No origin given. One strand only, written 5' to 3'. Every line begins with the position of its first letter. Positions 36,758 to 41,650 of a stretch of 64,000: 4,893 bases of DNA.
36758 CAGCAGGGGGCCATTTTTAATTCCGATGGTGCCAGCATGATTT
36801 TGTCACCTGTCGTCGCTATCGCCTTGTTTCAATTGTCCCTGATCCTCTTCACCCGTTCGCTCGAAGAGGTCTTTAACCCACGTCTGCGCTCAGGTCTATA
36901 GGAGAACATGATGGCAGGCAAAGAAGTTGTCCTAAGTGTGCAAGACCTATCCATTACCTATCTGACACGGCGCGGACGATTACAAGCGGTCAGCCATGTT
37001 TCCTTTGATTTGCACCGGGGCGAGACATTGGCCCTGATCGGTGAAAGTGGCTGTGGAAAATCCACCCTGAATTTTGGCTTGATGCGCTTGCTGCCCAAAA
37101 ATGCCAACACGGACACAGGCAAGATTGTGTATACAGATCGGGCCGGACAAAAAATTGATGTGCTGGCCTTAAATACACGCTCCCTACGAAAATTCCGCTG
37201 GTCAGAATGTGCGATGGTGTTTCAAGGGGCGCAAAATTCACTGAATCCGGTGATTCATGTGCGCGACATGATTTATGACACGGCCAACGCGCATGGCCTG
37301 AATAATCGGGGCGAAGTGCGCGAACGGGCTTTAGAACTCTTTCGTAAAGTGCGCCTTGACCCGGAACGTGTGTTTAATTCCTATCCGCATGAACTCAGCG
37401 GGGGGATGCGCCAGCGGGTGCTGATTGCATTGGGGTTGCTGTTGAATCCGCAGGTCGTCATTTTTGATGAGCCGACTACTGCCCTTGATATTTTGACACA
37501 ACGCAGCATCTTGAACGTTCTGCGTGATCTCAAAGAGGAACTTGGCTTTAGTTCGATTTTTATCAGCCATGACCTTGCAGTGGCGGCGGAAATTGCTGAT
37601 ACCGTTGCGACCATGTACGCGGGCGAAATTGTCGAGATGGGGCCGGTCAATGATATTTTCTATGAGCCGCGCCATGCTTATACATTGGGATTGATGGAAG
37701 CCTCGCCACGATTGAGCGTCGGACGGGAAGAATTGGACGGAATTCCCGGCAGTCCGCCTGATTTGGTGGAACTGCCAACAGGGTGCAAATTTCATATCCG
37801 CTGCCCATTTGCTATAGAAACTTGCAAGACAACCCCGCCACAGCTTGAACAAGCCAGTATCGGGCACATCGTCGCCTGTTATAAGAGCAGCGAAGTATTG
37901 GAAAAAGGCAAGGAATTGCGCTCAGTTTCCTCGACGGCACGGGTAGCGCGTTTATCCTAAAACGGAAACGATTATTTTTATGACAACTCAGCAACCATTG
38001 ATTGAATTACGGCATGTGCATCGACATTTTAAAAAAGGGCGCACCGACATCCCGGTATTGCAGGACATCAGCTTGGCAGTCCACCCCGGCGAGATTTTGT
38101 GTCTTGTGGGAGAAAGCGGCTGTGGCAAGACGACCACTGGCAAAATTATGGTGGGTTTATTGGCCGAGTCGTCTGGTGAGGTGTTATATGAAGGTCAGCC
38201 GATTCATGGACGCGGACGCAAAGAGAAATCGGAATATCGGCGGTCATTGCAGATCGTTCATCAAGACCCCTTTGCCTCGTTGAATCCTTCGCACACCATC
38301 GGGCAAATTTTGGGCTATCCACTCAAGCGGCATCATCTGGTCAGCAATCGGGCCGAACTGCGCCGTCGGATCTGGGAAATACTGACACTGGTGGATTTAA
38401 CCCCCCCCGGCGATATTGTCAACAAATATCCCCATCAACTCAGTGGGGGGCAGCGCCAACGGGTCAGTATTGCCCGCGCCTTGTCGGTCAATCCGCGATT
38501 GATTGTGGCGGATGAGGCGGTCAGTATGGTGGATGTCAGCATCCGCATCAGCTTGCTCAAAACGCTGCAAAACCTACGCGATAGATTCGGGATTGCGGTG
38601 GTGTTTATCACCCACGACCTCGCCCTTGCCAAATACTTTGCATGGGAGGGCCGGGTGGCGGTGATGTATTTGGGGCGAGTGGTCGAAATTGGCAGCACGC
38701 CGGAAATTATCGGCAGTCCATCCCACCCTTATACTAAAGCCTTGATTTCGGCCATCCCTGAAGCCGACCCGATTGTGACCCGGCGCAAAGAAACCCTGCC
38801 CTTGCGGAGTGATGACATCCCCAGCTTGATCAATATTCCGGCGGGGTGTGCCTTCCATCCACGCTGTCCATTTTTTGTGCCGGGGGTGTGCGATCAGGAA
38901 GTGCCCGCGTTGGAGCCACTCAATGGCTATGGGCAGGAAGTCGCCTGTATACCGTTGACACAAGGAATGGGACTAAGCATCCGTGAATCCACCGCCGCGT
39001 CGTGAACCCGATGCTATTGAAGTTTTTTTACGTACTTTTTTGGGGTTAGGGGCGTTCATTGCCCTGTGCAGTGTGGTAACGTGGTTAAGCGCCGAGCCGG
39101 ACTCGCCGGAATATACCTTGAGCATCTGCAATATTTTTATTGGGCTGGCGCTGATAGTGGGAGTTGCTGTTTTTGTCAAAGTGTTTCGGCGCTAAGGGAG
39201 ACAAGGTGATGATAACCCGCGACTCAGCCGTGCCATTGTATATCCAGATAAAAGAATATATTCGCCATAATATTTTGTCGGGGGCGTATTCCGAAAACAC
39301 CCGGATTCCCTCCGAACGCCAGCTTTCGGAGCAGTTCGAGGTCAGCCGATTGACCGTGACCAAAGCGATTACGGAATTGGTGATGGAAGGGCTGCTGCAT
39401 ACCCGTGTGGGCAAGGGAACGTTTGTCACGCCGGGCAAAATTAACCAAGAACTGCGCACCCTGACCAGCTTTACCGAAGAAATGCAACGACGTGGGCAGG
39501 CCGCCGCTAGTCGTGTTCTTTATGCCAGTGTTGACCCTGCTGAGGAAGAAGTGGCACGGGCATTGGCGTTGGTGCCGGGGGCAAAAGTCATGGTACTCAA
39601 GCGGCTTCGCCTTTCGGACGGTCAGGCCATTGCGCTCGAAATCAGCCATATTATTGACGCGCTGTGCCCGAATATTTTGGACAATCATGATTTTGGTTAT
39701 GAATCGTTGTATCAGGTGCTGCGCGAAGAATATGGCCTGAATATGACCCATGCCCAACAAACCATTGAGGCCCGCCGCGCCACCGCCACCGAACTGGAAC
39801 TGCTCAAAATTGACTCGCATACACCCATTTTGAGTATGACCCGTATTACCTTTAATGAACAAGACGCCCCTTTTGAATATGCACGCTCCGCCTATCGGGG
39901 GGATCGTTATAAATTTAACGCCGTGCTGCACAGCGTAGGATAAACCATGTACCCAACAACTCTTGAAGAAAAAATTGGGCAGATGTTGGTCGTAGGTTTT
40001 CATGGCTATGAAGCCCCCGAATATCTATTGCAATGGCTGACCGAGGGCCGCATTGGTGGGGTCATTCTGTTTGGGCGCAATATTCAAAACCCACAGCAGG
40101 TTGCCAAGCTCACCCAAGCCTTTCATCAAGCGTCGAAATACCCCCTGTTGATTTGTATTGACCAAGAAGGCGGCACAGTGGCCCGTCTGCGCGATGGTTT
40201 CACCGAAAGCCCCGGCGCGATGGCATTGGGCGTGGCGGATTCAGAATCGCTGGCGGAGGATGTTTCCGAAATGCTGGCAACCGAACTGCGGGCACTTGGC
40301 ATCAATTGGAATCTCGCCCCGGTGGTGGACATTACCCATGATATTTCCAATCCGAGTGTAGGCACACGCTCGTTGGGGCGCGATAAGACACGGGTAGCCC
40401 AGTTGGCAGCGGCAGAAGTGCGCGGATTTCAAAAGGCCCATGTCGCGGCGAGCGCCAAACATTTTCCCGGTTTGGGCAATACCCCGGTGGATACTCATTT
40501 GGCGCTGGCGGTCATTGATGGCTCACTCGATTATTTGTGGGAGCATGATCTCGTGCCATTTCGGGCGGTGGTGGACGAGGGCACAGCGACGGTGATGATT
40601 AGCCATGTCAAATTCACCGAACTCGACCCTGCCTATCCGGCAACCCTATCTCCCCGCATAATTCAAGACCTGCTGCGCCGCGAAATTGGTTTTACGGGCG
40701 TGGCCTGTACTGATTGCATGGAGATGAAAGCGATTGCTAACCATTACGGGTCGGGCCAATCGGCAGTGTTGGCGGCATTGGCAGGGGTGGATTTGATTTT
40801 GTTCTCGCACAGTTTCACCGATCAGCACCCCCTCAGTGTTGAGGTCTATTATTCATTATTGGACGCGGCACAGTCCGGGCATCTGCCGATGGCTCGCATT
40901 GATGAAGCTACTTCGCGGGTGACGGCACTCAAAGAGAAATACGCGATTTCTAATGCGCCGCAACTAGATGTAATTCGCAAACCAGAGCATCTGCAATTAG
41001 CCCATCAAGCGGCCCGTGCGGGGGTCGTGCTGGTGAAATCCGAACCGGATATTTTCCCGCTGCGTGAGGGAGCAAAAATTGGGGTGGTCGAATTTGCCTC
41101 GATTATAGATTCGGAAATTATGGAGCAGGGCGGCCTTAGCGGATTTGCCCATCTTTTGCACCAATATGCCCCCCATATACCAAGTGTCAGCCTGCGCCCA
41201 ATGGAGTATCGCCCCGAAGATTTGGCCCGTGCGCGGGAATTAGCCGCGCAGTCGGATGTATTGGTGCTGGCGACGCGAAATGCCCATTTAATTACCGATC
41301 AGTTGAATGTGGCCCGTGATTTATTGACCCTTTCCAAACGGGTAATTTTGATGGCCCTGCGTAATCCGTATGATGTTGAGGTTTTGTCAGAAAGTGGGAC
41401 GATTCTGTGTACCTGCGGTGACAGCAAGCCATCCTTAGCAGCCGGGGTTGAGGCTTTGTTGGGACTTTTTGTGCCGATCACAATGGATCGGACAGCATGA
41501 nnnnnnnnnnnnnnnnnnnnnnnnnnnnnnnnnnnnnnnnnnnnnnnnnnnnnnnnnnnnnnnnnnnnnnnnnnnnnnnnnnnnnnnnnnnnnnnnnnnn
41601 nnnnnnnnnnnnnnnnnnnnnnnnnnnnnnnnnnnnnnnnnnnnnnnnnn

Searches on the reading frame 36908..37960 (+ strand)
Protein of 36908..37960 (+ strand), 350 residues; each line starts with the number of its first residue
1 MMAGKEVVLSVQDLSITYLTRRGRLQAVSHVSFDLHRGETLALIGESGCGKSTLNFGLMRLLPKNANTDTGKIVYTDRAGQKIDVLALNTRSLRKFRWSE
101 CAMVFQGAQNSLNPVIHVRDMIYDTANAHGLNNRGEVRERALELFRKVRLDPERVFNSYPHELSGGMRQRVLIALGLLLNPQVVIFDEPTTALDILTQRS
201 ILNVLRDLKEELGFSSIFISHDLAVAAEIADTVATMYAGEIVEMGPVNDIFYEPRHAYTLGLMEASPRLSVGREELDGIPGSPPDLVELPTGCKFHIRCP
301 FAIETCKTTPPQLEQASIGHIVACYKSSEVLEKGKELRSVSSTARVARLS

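Call 4: search_protein_families(library=pfam, proteins=[window:36908-37960:+], max_evalue=0.01)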
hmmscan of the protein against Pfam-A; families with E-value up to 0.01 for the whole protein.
window:36908-37960:+ (350 aa): 8 families
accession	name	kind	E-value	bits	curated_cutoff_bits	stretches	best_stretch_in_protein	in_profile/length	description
PF00005.33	ABC_tran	-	9.7e-25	88.2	25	1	29-191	2-137/137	ABC transporter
PF08352.17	oligo_HPY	-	1.9e-19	70.3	27.1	1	242-306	1-65/65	Oligopeptide/dipeptide transporter, C-terminal region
PF13304.12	AAA_21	-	2.9e-07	31.3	27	1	146-224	221-301/304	AAA domain, putative AbiEii toxin, Type IV TA system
PF05621.17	TniB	-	0.00051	20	22.4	0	179-227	118-168/189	Bacterial TniB protein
PF02463.25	SMC_N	-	0.0013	18.6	40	1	40-229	26-205/220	RecF/RecN/SMC N terminal domain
PF03193.22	RsgA_GTPase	-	0.0021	18.3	30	1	26-81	95-145/174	RsgA GTPase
PF13555.12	AAA_29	-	0.0052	16.9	27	1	32-62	16-46/61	P-loop containing region of AAA domain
PF20703.3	nSTAND1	-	0.0069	16.5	27.1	1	23-74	18-71/379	Novel STAND NTPase 1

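Call 5: search_protein_families(library=ncbifam, proteins=[window:36908-37960:+], max_evalue=0.01)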
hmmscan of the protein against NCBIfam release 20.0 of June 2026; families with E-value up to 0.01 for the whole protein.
window:36908-37960:+ (350 aa): 189 families (the best 25 are shown)
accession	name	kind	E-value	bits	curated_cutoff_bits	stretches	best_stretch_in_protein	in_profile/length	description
NF007010.1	PRK09473.1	subfamily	1.1e-88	297.1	575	1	9-329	2-316/318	oligopeptide ABC transporter ATP-binding protein OppD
NF043079.1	MMSYN1_0167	equivalog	1.1e-79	268.8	740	2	89-321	296-529/561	oligopeptide ABC transporter ATP-binding protein OppD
NF008453.0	PRK11308.1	subfamily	7.3e-79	265.4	408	1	5-332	9-331/334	dipeptide ABC transporter ATP-binding protein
NF008246.0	PRK11022.1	equivalog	4.2e-70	236.4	541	1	8-326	3-316/326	dipeptide ABC transporter ATP-binding protein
NF043071.1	DppF_dipep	equivalog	8.8e-69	232.4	660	1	22-326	33-326/331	dipeptide ABC transporter ATP-binding subunit DppF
NF011659.0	PRK15079.1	equivalog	1e-68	231.5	540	1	7-328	19-332/334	murein tripeptide/oligopeptide ABC transporter ATP binding protein OppF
NF007613.0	PRK10261.1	equivalog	2.7e-68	230.9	1077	1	6-271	10-277/623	glutathione ABC transporter ATP-binding protein GsiA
NF047576.1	opine_ATP_CntF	equivalog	4.7e-65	219.4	385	1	8-269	2-256/264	staphylopine uptake ABC transporter ATP-binding protein CntF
NF047578.1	opine_ATP_CntD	equivalog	1.2e-64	218.1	380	1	8-269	2-256/266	staphylopine uptake ABC transporter ATP-binding protein CntD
TIGR02770.1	nickel_nikD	equivalog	2.5e-63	213.6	318.7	1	28-265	2-228/230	nickel import ATP-binding protein NikD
NF011713.0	PRK15134.1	equivalog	2.8e-58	197.8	834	1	7-268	4-262/529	microcin C ABC transporter ATP-binding protein YejF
NF011674.0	PRK15093.1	equivalog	7.1e-51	173.3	627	1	8-325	3-322/330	putrescine export ABC transporter ATP-binding protein SapD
NF043078.1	MMSYN1_0168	equivalog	5.3e-50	170.7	800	2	142-267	474-598/649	oligopeptide ABC transporter ATP-binding protein OppF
TIGR02769.1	nickel_nikE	equivalog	3.9e-45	154.4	332.55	1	18-250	17-238/265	nickel import ATP-binding protein NikE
TIGR01186.1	proV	subfamily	2.5e-42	145.3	326.6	1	23-259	4-226/363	betaine/proline/choline family ABC transporter ATP-binding protein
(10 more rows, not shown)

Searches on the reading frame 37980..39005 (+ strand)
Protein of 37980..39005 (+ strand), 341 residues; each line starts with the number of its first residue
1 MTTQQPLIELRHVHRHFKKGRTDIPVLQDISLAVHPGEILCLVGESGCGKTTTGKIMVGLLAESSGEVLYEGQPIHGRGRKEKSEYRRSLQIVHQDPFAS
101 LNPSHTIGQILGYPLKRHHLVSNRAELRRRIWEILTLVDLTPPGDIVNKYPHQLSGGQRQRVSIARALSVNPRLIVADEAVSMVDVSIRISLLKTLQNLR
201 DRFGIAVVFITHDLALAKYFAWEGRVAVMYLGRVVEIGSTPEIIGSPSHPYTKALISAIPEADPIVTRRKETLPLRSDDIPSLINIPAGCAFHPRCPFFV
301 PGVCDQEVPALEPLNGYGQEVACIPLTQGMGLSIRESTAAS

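Call 4: search_protein_families(library=pfam, proteins=[window:37980-39005:+], max_evalue=0.01)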
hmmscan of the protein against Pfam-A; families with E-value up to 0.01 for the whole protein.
window:37980-39005:+ (341 aa): 4 families
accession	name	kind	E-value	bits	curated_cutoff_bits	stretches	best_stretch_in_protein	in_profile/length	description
PF00005.33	ABC_tran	-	9.2e-32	110.9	25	1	27-181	1-136/137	ABC transporter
PF08352.17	oligo_HPY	-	1.3e-15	57.9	27.1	1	235-301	1-63/65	Oligopeptide/dipeptide transporter, C-terminal region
PF13401.12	AAA_22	-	1.2e-05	26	27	1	38-212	6-123/130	AAA domain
PF13245.12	AAA_19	-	0.00066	20.3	25.1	1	37-198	11-116/134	AAA domain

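Call 5: search_protein_families(library=ncbifam, proteins=[window:37980-39005:+], max_evalue=0.01)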
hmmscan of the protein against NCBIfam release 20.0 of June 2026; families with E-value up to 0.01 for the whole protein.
window:37980-39005:+ (341 aa): 188 families (the best 25 are shown)
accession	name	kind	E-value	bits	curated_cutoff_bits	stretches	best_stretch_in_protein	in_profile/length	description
NF011659.0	PRK15079.1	equivalog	1e-82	277.6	540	1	14-324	27-329/334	murein tripeptide/oligopeptide ABC transporter ATP binding protein OppF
NF008453.0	PRK11308.1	subfamily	1.6e-82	277.4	408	1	11-327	22-327/334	dipeptide ABC transporter ATP-binding protein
NF007613.0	PRK10261.1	equivalog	2e-73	247.9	1077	1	23-285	336-591/623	glutathione ABC transporter ATP-binding protein GsiA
NF043071.1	DppF_dipep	equivalog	6e-70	236.2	660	1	22-327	34-328/331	dipeptide ABC transporter ATP-binding subunit DppF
TIGR02769.1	nickel_nikE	equivalog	8e-68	228.8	332.55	1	14-265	9-259/265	nickel import ATP-binding protein NikE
NF007739.0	PRK10419.1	subfamily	1.1e-65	221.8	354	1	13-270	14-265/268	nickel ABC transporter ATP-binding protein NikE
NF043078.1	MMSYN1_0168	equivalog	2.9e-62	211.2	800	3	131-272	473-610/649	oligopeptide ABC transporter ATP-binding protein OppF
NF008246.0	PRK11022.1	equivalog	2.6e-57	194.4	541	1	7-325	3-317/326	dipeptide ABC transporter ATP-binding protein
NF011713.0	PRK15134.1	equivalog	9.8e-56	189.4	834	2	147-276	150-277/529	microcin C ABC transporter ATP-binding protein YejF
NF007010.1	PRK09473.1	subfamily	1.1e-55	188.6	575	1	7-323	1-311/318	oligopeptide ABC transporter ATP-binding protein OppD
TIGR02770.1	nickel_nikD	equivalog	7.8e-50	169.4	318.7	1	27-258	2-228/230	nickel import ATP-binding protein NikD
NF047578.1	opine_ATP_CntD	equivalog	1.7e-49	168.4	380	1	19-258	12-252/266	staphylopine uptake ABC transporter ATP-binding protein CntD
NF047576.1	opine_ATP_CntF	equivalog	5.3e-49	166.8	385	1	19-258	12-252/264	staphylopine uptake ABC transporter ATP-binding protein CntF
NF043079.1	MMSYN1_0167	equivalog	1.5e-48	165.9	740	2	91-298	309-509/561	oligopeptide ABC transporter ATP-binding protein OppD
NF011692.0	PRK15112.1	equivalog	3.8e-48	164.4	452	1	21-258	24-253/269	putrescine export ABC transporter ATP-binding protein SapF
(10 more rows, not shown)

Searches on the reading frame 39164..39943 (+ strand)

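Call 78: search_protein_families(library=pfam, proteins=[window:39164-39943:+], max_evalue=0.001)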
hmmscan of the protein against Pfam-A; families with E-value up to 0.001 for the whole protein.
window:39164-39943:+ (259 aa): 2 families
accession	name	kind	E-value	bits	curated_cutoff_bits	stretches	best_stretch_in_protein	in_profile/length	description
PF07702.18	UTRA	-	9.3e-42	142.6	23.8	1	110-250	2-141/141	UTRA domain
PF00392.27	GntR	-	9.8e-20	70.4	27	1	25-88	1-64/64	Bacterial regulatory proteins, gntR family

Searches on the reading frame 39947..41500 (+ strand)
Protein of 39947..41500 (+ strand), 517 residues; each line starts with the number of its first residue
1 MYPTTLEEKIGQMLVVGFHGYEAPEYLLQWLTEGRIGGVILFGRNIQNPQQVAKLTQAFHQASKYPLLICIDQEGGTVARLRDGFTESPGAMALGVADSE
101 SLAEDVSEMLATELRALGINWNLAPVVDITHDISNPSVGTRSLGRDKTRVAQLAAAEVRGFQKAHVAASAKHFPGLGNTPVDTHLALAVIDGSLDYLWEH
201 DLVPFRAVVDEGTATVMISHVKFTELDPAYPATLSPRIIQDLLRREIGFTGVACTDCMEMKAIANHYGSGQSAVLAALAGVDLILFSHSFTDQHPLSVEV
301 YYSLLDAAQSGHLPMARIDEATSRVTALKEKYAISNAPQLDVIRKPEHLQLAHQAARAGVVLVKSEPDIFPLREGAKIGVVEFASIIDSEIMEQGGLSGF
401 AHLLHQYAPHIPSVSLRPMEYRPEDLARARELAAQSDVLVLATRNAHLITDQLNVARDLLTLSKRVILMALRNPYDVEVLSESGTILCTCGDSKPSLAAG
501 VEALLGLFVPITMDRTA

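Call 4: search_protein_families(library=pfam, proteins=[window:39947-41500:+], max_evalue=0.01)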
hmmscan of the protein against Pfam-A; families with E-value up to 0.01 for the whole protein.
window:39947-41500:+ (517 aa): 1 family
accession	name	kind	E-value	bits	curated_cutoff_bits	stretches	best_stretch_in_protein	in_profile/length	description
PF00933.27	Glyco_hydro_3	-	7e-81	272.5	27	1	5-327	1-315/316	Glycosyl hydrolase family 3 N terminal domain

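Call 5: search_protein_families(library=ncbifam, proteins=[window:39947-41500:+], max_evalue=0.01)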
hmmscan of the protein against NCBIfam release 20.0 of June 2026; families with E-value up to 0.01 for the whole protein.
window:39947-41500:+ (517 aa): 8 families
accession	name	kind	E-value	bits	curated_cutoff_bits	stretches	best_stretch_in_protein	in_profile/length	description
NF003740.0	PRK05337.1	equivalog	5.6e-66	223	207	1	13-299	4-293/340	beta-N-acetylhexosaminidase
NF052331.1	Bet13-16Glucosase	equivalog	1.9e-26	92.5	1330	1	5-376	24-383/750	exo-beta-d-1,3/1,6-glucosidase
NF052329.1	XyloArabinsidase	equivalog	1.7e-24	86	1050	1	89-383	112-400/750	beta-xylosidase/alpha-l-arabinosidase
NF011678.0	PRK15098.1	equivalog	5.5e-24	84.6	666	1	4-383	45-418/765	beta-glucosidase BglX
NF041579.1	betaxyl_Flavo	equivalog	3.9e-18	65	1350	1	84-378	81-382/716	beta-xylosidase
NF041776.1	xylosidase_Xyl3A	equivalog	6.9e-12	44.1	1250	1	151-382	143-380/846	xylan 1,4-beta-xylosidase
NF041610.1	alph_arabinopyran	equivalog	4.1e-09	35.2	1300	1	139-384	108-331/738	exo-alpha-(1->6)-L-arabinopyranosidase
NF052330.1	BetGlucosiCelf0468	equivalog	1.4e-08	33.4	1300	1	89-400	58-358/817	beta-d-glucosidase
